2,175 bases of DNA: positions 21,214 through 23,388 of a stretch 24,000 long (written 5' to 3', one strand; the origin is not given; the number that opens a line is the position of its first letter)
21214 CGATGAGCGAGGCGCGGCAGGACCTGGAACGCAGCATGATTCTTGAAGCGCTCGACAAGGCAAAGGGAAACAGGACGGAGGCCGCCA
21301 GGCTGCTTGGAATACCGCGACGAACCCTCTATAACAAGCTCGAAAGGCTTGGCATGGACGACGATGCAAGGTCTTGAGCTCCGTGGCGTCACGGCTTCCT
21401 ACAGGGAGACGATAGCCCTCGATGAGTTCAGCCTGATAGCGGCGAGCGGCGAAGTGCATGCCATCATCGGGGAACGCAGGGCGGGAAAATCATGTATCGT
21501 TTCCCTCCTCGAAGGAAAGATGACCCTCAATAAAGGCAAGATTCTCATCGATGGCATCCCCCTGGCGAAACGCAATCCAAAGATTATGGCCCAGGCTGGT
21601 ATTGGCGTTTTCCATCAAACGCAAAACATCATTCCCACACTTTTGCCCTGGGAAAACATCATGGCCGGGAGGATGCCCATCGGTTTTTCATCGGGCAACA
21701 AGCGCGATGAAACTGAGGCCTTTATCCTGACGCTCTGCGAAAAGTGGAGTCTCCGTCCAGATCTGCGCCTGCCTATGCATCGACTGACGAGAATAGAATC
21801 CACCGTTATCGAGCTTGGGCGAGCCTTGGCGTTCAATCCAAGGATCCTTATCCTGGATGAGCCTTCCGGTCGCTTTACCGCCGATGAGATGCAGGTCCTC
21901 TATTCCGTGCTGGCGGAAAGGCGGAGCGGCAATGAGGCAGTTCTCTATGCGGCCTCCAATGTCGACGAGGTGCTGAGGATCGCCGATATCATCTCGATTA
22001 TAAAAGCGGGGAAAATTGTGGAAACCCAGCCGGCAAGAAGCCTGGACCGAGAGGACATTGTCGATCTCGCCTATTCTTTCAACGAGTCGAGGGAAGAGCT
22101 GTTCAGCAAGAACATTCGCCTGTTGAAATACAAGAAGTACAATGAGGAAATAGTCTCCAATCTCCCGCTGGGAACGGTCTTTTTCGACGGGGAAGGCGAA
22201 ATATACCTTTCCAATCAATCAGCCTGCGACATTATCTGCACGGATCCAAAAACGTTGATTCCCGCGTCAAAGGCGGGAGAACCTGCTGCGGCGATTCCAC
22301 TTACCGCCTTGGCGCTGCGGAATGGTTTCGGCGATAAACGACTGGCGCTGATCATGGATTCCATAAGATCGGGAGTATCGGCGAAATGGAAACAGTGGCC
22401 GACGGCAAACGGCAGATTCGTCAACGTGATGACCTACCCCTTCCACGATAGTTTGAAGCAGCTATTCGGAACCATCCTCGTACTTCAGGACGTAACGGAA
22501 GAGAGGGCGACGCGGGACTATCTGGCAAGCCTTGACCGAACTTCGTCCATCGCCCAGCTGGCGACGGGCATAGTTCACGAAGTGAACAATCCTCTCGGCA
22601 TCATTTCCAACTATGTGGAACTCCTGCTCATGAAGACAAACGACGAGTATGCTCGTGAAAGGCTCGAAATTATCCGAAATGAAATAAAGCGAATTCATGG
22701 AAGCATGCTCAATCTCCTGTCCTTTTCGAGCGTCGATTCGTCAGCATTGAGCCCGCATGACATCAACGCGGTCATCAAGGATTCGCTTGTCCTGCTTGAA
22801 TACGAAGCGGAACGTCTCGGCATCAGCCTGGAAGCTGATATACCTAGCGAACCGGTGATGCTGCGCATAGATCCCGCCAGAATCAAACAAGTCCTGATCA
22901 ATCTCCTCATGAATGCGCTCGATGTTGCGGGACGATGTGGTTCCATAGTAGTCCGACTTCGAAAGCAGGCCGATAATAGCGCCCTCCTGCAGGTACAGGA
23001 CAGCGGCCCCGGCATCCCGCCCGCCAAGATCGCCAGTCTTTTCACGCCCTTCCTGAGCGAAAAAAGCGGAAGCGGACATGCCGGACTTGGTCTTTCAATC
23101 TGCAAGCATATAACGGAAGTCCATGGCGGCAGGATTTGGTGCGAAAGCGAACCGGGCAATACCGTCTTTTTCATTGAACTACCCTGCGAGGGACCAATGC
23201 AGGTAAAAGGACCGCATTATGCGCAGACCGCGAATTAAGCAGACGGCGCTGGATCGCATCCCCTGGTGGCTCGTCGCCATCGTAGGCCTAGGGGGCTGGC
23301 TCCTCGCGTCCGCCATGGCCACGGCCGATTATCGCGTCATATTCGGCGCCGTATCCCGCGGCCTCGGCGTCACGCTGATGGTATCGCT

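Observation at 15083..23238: Candidate transporter-coupled signalling locus: a sigma-54 promoter, a CUT2 sugar ABC importer, an unknown enzyme, an NtrC-type activator and a kinase that carries a copy of the transporter's own ATPase domain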

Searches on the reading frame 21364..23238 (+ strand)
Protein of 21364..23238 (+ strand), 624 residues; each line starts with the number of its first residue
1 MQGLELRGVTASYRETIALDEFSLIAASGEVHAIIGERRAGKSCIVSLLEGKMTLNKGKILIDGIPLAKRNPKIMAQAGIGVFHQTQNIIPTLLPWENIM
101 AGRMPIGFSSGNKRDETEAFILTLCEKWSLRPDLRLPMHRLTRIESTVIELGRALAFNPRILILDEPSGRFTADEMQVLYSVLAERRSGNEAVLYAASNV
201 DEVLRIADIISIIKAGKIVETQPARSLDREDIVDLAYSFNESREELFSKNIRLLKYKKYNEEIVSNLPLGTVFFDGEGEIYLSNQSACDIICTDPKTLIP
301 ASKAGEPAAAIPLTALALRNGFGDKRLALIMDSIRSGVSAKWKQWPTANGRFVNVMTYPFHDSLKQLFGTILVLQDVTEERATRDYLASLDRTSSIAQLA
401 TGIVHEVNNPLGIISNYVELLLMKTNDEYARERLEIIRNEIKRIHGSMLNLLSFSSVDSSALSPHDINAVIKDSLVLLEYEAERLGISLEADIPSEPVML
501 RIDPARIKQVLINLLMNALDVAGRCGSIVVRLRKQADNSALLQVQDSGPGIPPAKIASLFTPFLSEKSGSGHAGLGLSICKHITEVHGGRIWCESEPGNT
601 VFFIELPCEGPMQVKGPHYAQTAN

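Call 3: search_protein_families(library=pfam, proteins=[window:21364-23238:+], max_evalue=0.01)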
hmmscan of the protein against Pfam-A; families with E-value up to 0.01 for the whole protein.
window:21364-23238:+ (624 aa): 3 families
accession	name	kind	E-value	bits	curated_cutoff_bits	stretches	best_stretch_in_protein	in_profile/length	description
PF02518.31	HATPase_c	-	1.3e-26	93.7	26.4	1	503-608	2-109/111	Histidine kinase-, DNA gyrase B-, and HSP90-like ATPase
PF00005.33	ABC_tran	-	1.6e-15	58.3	25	1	20-168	2-136/137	ABC transporter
PF00512.31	HisKA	-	7.8e-10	39.1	26.9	1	397-459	3-65/66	His Kinase A (phospho-acceptor) domain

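Call 5: find_homologous_proteins(query=window:21364-23238:+)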
Query window:21364-23238:+ (624 aa): 1087 proteins with E <= 0.001 among 8000 candidates; the best 120 are listed.
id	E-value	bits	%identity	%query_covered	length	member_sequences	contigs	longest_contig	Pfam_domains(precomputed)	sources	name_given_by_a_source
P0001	0.0e+0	1386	100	100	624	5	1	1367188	PF00005.34,PF02518.32,PF00512.32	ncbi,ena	-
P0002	0.0e+0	1229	89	99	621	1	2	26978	PF00005.34,PF02518.32,PF00512.32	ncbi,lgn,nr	ncbi:MAG TPA: ATP-binding protein [Rectinemataceae bacterium]|nr:ATP-binding protein [Rectinematacea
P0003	0.0e+0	1106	81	98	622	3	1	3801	PF00005.34,PF02518.32,PF00512.32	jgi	jgi:two-component system sensor histidine kinase AtoS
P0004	0.0e+0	1053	76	98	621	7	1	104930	PF00005.34,PF02518.32,PF00512.32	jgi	-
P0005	0.0e+0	1015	74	98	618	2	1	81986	PF00005.34,PF02518.32,PF00512.32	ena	-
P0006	8.8e-293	991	73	99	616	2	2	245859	PF00005.34,PF02518.32,PF00512.32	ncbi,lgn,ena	-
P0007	2.1e-292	989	74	99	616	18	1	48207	PF00005.34,PF02518.32,PF00512.32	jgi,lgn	-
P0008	5.6e-290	981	72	98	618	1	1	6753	PF00005.34,PF02518.32,PF00512.32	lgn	-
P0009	1.6e-277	940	70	99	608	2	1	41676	PF00005.34,PF02518.32,PF00512.32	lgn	-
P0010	6.7e-276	935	69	98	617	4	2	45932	PF00005.34,PF02518.32,PF00512.32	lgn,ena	-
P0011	8.2e-244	829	61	98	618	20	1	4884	PF00005.34,PF02518.32,PF00512.32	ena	-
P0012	7.1e-201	687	53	97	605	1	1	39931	PF00005.34,PF08448.17,PF02518.32,PF00512.32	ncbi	-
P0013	4.0e-199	681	52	97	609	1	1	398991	PF00005.34,PF08448.17,PF02518.32,PF00512.32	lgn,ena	-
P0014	3.0e-189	649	51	97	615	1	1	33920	PF00005.34,PF02518.32,PF00512.32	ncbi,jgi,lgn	-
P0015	8.0e-172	591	47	99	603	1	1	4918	PF00005.34,PF08448.17,PF02518.32,PF00512.32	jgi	jgi:two-component system sensor histidine kinase AtoS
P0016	2.1e-171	590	46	99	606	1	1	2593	PF00005.34,PF08448.17,PF02518.32,PF00512.32,PF00989.32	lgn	-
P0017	1.6e-170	587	48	95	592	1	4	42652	PF00005.34,PF08448.17,PF02518.32,PF00512.32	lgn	-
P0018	2.8e-170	586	48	98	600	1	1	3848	PF00005.34,PF08448.17,PF02518.32,PF00512.32,PF00989.32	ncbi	-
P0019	1.2e-169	584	48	98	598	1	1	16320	PF00005.34,PF08448.17,PF02518.32,PF00512.32,PF00989.32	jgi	jgi:two-component system, NtrC family, sensor histidine kinase AtoS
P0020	4.4e-167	576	47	99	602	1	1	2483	PF00005.34,PF08448.17,PF02518.32,PF00512.32,PF00989.32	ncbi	-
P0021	1.2e-163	564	49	97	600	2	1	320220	PF00005.34,PF08448.17,PF02518.32,PF00512.32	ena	-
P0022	2.9e-163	563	45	98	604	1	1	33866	PF00005.34,PF02518.32,PF00512.32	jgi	jgi:two-component system sensor histidine kinase AtoS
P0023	3.0e-162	560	47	97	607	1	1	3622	PF00005.34,PF02518.32,PF00512.32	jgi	jgi:two-component system sensor histidine kinase AtoS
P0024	4.3e-160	552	43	98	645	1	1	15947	PF00005.34,PF08448.17,PF02518.32,PF00512.32,PF00989.32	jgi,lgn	-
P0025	9.2e-149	515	43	97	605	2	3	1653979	PF00005.34,PF02518.32,PF00512.32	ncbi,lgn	ncbi:hypothetical protein MASR2M29_10220 [Spirochaetota bacterium]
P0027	1.3e-121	425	36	97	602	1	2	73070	PF00005.34,PF02518.32,PF00512.32,PF14501.13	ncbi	-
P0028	7.0e-120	420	37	97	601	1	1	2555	PF13596.13,PF00005.34,PF02518.32,PF00512.32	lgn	-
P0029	4.1e-111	391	36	97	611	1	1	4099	PF13596.13,PF00005.34,PF02518.32,PF00512.32,PF00989.32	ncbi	-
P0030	2.7e-108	381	36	97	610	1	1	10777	PF00005.34,PF02518.32,PF00512.32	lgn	-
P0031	8.3e-108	380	35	97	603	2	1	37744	PF00005.34,PF02518.32,PF00512.32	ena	-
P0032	5.9e-107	377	35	97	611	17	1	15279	PF13596.13,PF13426.14,PF00005.34,PF02518.32,PF00512.32,PF00989.32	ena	-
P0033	1.3e-106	376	36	97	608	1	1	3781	PF13596.13,PF00005.34,PF02518.32,PF00512.32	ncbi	-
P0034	5.2e-105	371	35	98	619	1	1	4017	PF13596.13,PF00005.34,PF02518.32,PF00512.32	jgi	jgi:two-component system sensor histidine kinase AtoS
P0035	1.2e-102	363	36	97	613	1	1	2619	PF13596.13,PF13426.14,PF00005.34,PF08448.17,PF02518.32,PF00512.32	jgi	jgi:two-component system, NtrC family, sensor histidine kinase AtoS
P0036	2.6e-93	332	33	97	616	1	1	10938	PF00005.34,PF08448.17,PF02518.32,PF00512.32,PF00989.32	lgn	-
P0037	4.8e-92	328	33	97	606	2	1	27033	PF00005.34,PF08448.17,PF02518.32,PF00512.32,PF00989.32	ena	-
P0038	1.3e-91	326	32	97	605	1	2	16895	PF00005.34,PF02518.32,PF00512.32,PF00989.32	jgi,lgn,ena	-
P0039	8.4e-91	324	34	97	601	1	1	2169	PF00005.34,PF08448.17,PF02518.32,PF00512.32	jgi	-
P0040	2.2e-90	322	33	97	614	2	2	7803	PF13426.14,PF00005.34,PF08448.17,PF02518.32,PF00512.32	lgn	-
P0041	4.9e-90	321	32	97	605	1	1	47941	PF13426.14,PF00005.34,PF02518.32,PF00512.32,PF00989.32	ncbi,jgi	-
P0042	9.4e-89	317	33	97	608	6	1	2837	PF00005.34,PF08448.17,PF02518.32,PF00512.32,PF00989.32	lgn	-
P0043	1.0e-88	317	34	97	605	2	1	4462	PF13596.13,PF00005.34,PF08448.17,PF02518.32,PF00512.32,PF00989.32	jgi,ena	-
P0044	1.9e-88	316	34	97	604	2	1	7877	PF00005.34,PF02518.32,PF00512.32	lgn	-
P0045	8.8e-87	310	32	97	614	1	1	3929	PF00005.34,PF08448.17,PF02518.32,PF00512.32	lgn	-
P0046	9.1e-87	310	30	97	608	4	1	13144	PF00005.34,PF08448.17,PF02518.32,PF00512.32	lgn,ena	-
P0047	1.5e-86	310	32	97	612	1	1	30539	PF00005.34,PF02518.32,PF00512.32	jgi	jgi:two-component system, NtrC family, sensor histidine kinase AtoS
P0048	1.6e-84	303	32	96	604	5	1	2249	PF00005.34,PF02518.32,PF00512.32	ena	-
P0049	3.1e-84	302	32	95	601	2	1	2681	PF00005.34,PF02518.32,PF00512.32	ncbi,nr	ncbi:MAG TPA: ATP-binding cassette domain-containing protein, partial [Spirochaetia bacterium]|nr:AT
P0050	4.0e-82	295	31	97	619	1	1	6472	PF00005.34,PF02518.32,PF00512.32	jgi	jgi:two-component system sensor histidine kinase AtoS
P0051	2.4e-81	292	32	93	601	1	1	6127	PF00005.34,PF08448.17,PF02518.32,PF00512.32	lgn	-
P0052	5.6e-78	281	32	86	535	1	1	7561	PF00005.34,PF08448.17,PF02518.32,PF00512.32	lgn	-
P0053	8.0e-72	261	29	97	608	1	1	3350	PF00005.34,PF08448.17,PF02518.32,PF00512.32,PF00989.32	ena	-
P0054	1.0e-40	158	34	35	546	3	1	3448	PF00005.34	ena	-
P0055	1.6e-40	158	34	35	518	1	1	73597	PF00005.34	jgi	jgi:ABC-type uncharacterized transport system ATPase subunit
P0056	1.7e-40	158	34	37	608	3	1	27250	PF00005.34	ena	-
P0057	5.5e-40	156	30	38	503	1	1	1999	PF00005.34,PF13304.13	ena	-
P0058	9.3e-40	155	33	37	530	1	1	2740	PF00005.34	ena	-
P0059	1.7e-39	154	33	37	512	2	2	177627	PF00005.34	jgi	jgi:ABC-type uncharacterized transport system ATPase subunit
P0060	1.8e-39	154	33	38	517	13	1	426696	PF00005.34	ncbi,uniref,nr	ncbi:ABC transporter ATP-binding protein [Cognatazoarcus halotolerans]|uniref:ABC transporter ATP-bi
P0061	3.1e-39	153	33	37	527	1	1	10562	PF00005.34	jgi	jgi:general nucleoside transport system ATP-binding protein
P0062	5.5e-39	153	33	37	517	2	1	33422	PF00005.34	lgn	-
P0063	6.4e-39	152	33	36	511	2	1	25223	PF00005.34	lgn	-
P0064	1.2e-38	151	32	37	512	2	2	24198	PF00005.34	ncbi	-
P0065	3.4e-38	150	31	37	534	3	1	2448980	PF00005.34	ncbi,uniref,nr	ncbi:ATP-binding cassette domain-containing protein [Ramlibacter sp. MAH-25]|uniref:ATP-binding cass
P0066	3.6e-38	150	34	35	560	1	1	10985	PF00005.34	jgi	-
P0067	6.2e-38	149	28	37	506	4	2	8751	PF00005.34,PF13304.13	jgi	-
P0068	9.4e-38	149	32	37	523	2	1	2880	PF00005.34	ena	-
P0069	1.5e-37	148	33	35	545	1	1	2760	PF00005.34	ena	-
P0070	1.7e-37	148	32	37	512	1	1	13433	PF00005.34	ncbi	-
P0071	1.8e-37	148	33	36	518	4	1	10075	PF00005.34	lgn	-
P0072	1.8e-37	148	33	36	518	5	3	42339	PF00005.34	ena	-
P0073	1.9e-37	147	33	37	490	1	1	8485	PF00005.34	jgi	jgi:general nucleoside transport system ATP-binding protein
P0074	3.2e-37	147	33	36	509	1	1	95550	PF00005.34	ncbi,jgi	jgi:general nucleoside transport system ATP-binding protein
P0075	4.2e-37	146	33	37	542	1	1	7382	PF00005.34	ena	-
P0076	4.3e-37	146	32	37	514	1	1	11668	PF00005.34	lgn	-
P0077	4.3e-37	146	32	37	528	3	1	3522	PF00005.34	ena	-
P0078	6.2e-37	146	32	35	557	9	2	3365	PF00005.34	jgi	jgi:simple sugar transport system ATP-binding protein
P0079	1.6e-36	144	29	50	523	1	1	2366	PF00005.34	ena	-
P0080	2.1e-36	144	33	35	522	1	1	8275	PF00005.34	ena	-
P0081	2.6e-36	144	30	45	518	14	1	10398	PF00005.34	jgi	-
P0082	2.8e-36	144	33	37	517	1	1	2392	PF00005.34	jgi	jgi:simple sugar transport system ATP-binding protein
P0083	3.1e-36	144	34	35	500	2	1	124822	PF00005.34,PF13191.13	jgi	-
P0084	5.1e-36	143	31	37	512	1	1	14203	PF00005.34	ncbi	-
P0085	6.4e-36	142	33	36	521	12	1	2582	PF00005.34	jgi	jgi:ABC-type uncharacterized transport system ATPase subunit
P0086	6.5e-36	142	31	47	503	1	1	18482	PF00005.34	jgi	-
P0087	6.6e-36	142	32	37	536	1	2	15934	PF00005.34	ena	-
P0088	1.2e-35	142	33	35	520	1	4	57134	PF00005.34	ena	-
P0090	1.7e-35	141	34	36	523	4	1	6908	PF00005.34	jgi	jgi:general nucleoside transport system ATP-binding protein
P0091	2.0e-35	141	31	37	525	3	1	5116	PF00005.34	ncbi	-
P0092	2.5e-35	140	32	37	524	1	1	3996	PF00005.34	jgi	-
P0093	2.8e-35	140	32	36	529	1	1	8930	PF00005.34,PF13304.13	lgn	-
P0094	3.0e-35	140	33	36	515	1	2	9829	PF00005.34,PF13304.13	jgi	jgi:simple sugar transport system ATP-binding protein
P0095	5.2e-35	139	33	36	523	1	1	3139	PF00005.34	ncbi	-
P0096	6.1e-35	139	30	37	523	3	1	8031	PF00005.34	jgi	-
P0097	6.6e-35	139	33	37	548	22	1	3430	PF00005.34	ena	-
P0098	7.6e-35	139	31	37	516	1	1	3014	PF00005.34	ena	-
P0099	8.1e-35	139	31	40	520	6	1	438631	PF00005.34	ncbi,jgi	jgi:simple sugar transport system ATP-binding protein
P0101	1.6e-34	138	33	35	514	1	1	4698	PF00005.34,PF03193.23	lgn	-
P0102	2.6e-34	137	29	37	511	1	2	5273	PF00005.34,PF13304.13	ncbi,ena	-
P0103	2.7e-34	137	31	35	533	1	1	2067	PF00005.34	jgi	jgi:simple sugar transport system ATP-binding protein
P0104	2.8e-34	137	32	37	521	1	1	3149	PF00005.34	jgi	jgi:simple sugar transport system ATP-binding protein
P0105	2.8e-34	137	33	35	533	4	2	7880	PF00005.34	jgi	jgi:general nucleoside transport system ATP-binding protein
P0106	3.0e-34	137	33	36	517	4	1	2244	PF00005.34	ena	-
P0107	3.6e-34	137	32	37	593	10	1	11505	PF00005.34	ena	-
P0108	3.6e-34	137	32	37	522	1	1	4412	PF00005.34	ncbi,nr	ncbi:MAG: ABC transporter ATP-binding protein [Rubrivivax sp.]|nr:ABC transporter ATP-binding protei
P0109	3.7e-34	137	30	37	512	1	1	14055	PF00005.34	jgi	jgi:ABC-type uncharacterized transport system ATPase subunit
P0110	3.9e-34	137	31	37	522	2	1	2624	PF00005.34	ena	-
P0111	5.0e-34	136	30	37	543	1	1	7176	PF00005.34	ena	-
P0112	5.7e-34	136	31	36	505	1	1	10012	PF00005.34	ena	-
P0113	5.8e-34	136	29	37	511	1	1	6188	PF00005.34,PF13304.13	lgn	-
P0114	7.6e-34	136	31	37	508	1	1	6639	PF00005.34,PF13304.13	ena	-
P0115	1.3e-33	135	33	37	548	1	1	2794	PF00005.34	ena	-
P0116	1.3e-33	135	33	37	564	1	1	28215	PF00005.34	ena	-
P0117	1.4e-33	135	32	36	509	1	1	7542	PF00005.34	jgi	-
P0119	1.7e-33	135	29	39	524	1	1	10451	PF00005.34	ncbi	-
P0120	1.7e-33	134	30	37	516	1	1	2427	PF00005.34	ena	-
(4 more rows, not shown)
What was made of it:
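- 22093..22491 (+): Kinase residues 244-376: linker helix (244-265) and PAS-like domain (270-376). PAS Pfam hits occur in homologues (call 5).
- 53 clusters at 90% identity (call 5). Sources annotate the proteins simply as 'AtoS' or 'ATP-binding protein' (call 5).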

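Call 10: find_related_loci(query=A1, collection=genome_contigs, flank=10000)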
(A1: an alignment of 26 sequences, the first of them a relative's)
Query A1 (624 aa) in genome_contigs; peptide patterns used: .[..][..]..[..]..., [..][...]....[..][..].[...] (x = any residue, [..] = any of these).
600 stretches matched a pattern (row limit reached: there are more); 578 encode a relative of the query (tblastn E <= 1e-3); the best 80 are kept; 80 distinct loci.
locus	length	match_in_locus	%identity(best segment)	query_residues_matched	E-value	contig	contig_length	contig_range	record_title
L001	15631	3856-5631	29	4-608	2e-81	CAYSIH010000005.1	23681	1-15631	MAG TPA_asm: uncultured Sphaerochaeta sp. isolate ERP122455_co1_195 genome assembly, contig: NODE_277_length_23681_cov_1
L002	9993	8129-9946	29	4-613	2e-63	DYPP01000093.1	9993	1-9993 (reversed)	MAG TPA_asm: Treponema denticola isolate SulCav_GS09_5_63_49 SulCav_GS09_5_10842_length_9993_cov_19_094385, whole genome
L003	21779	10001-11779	33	4-607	4e-102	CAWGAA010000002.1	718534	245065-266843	MAG: uncultured Spirochaetota bacterium isolate MFD04408.bin.1.18 genome assembly, contig: contig_25413, whole genome sh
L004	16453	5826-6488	36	391-607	3e-37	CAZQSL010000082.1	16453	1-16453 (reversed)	MAG TPA_asm: uncultured bacterium isolate binchicken_co117_2 genome assembly, contig: NODE_6521_length_16453_cov_9.27826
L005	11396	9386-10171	35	347-607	1e-36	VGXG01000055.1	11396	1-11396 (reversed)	MAG: Nitrospira sp. isolate K_Offshore_80m_m2_121 K_Offshore_80m_m2_121_Ga0194132_10011471, whole genome shotgun sequenc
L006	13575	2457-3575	27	235-608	2e-36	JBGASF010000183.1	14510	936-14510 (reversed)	MAG: Polyangia bacterium isolate MAG_MBR_AS.47 MBRAS-47_NODE_183_length_14510_cov_4.590937, whole genome shotgun sequenc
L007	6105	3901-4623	36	374-609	2e-35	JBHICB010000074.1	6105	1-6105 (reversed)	MAG: Candidatus Hydrothermarchaeales archaeon isolate FS_2_bin.2 NODE_1988_length_6105_cov_5.755041, whole genome shotgu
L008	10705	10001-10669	34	386-607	1e-34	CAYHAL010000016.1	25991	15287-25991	MAG TPA_asm: uncultured Dehalococcoidales bacterium isolate ERP119294_co3_379 genome assembly, contig: NODE_911_length_2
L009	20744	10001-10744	33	366-610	3e-34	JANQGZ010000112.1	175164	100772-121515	MAG: SAR324 cluster bacterium isolate PL23b_bin.72 k99_1165019, whole genome shotgun sequence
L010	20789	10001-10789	34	372-622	3e-34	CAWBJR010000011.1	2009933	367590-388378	MAG: uncultured delta proteobacterium isolate MFD05512.bin.2.16 genome assembly, contig: contig_3745, whole genome shotg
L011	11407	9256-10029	33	351-607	1e-33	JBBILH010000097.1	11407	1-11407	MAG: Nitrospira sp. isolate PLS170224_bin_204 NODE_1989_length_11407_cov_5.477889, whole genome shotgun sequence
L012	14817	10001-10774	36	369-607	9e-33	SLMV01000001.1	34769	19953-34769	MAG: Clostridia bacterium isolate CSSed165cm_371 CSSed16-5cm-1701, whole genome shotgun sequence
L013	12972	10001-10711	33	373-607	7e-33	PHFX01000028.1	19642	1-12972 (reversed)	MAG: Candidatus Brocadia sp. WS118 scaffold_62, whole genome shotgun sequence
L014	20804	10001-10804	31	351-607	2e-32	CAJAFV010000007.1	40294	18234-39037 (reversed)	MAG: uncultured Geobacteraceae bacterium isolate A-4_bin-085 genome assembly, contig: bin-085:07/99, whole genome shotgu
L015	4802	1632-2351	32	371-608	1e-32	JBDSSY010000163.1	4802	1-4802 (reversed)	MAG: Gemmatimonadaceae bacterium isolate cluster1_bin.545 k127_6157937, whole genome shotgun sequence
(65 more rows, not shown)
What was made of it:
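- Tried and rejected: The genome_contigs scan with the full-length alignment (call 10) chose HisKA and HATPase patterns.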

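Call 11: find_encoding_contigs(protein=P0013, flank=10000, max_places=2)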
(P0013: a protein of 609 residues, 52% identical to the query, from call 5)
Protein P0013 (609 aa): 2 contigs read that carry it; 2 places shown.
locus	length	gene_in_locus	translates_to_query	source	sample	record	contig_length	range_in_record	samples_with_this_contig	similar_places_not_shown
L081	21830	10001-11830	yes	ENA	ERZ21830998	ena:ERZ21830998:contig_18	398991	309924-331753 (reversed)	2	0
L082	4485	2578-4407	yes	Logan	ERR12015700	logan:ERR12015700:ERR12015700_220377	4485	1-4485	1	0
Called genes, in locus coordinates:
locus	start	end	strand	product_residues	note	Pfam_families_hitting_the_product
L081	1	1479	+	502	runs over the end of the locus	-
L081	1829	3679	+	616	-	PF00989:PAS (weak), PF13188:PAS_8 (faint), PF00989:PAS, PF08448:PAS_4, PF13426:PAS_9, PF08447:PAS_3, PF00990:GGDEF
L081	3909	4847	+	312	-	PF00532:Peripla_BP_1, PF13407:Peripla_BP_4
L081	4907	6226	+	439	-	-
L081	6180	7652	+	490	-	PF00005:ABC_tran, PF13304:AAA_21 (faint), PF00005:ABC_tran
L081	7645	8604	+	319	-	PF02653:BPD_transp_2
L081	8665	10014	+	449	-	PF00072:Response_reg, PF00158:Sigma54_activat, PF14532:Sigma54_activ_2, PF07724:AAA_2 (weak), PF00004:AAA (faint), PF07728:AAA_5 (weak), PF25601:AAA_lid_14, PF02954:HTH_8, +1 more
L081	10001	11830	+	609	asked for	PF00005:ABC_tran, PF08448:PAS_4 (faint), PF00512:HisKA, PF02518:HATPase_c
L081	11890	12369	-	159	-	PF13358:DDE_3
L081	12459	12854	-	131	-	PF01710:HTH_Tnp_IS630 (weak), PF13518:HTH_28 (weak)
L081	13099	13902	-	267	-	-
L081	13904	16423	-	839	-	PF08448:PAS_4 (weak), PF13188:PAS_8 (faint), PF00989:PAS (weak), PF08448:PAS_4, PF13426:PAS_9, PF00989:PAS, PF08448:PAS_4, PF00990:GGDEF, +2 more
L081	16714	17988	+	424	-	PF00211:Guanylate_cyc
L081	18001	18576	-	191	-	-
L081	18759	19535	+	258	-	PF13484:Fer4_16 (faint), PF00037:Fer4 (faint), PF12837:Fer4_6 (faint), PF12838:Fer4_7 (faint), PF13187:Fer4_9 (weak)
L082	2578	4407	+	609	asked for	PF00005:ABC_tran, PF08448:PAS_4 (faint), PF00512:HisKA, PF02518:HATPase_c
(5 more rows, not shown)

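Call 12: find_encoding_contigs(protein=P0025, flank=10000, max_places=2)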
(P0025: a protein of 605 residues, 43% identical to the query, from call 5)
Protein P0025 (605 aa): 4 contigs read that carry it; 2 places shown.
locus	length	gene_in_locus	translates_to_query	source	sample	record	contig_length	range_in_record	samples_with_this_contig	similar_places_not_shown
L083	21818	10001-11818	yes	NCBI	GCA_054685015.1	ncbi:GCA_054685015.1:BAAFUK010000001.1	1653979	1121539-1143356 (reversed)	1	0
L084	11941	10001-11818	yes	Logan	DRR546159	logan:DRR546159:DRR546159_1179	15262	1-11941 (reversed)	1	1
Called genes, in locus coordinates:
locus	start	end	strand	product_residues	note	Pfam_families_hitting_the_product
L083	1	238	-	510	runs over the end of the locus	PF03806:ABG_transport, PF03606:DcuC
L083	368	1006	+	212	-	PF00027:cNMP_binding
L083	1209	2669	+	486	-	PF20695:UbiD_N, PF01977:UbiD, PF20696:UbiD_C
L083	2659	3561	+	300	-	PF01040:UbiA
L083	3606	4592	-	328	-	PF02653:BPD_transp_2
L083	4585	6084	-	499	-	PF00005:ABC_tran, PF02456:Adeno_IVa2 (faint), PF13304:AAA_21 (faint), PF00005:ABC_tran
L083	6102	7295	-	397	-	-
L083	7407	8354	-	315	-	PF00532:Peripla_BP_1 (weak), PF13407:Peripla_BP_4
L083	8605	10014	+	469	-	PF00072:Response_reg, PF00158:Sigma54_activat, PF14532:Sigma54_activ_2, PF07728:AAA_5 (weak), PF25601:AAA_lid_14, PF02954:HTH_8, PF13556:HTH_30 (weak)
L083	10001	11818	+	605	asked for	PF00005:ABC_tran, PF00512:HisKA, PF02518:HATPase_c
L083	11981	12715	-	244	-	PF02146:SIR2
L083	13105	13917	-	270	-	PF09674:DUF2400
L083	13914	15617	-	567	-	PF07719:TPR_2 (faint), PF13181:TPR_8 (faint), PF12895:ANAPC3 (faint), PF13371:TPR_9 (faint), PF13428:TPR_14 (faint), PF13432:TPR_16 (weak), PF25062:ARM_TT21_N (faint), PF14559:TPR_19 (weak), +2 more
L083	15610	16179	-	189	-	-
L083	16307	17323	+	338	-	PF13174:TPR_6 (faint)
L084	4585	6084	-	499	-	PF00005:ABC_tran, PF02456:Adeno_IVa2 (faint), PF13304:AAA_21 (faint), PF00005:ABC_tran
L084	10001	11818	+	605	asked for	PF00005:ABC_tran, PF00512:HisKA, PF02518:HATPase_c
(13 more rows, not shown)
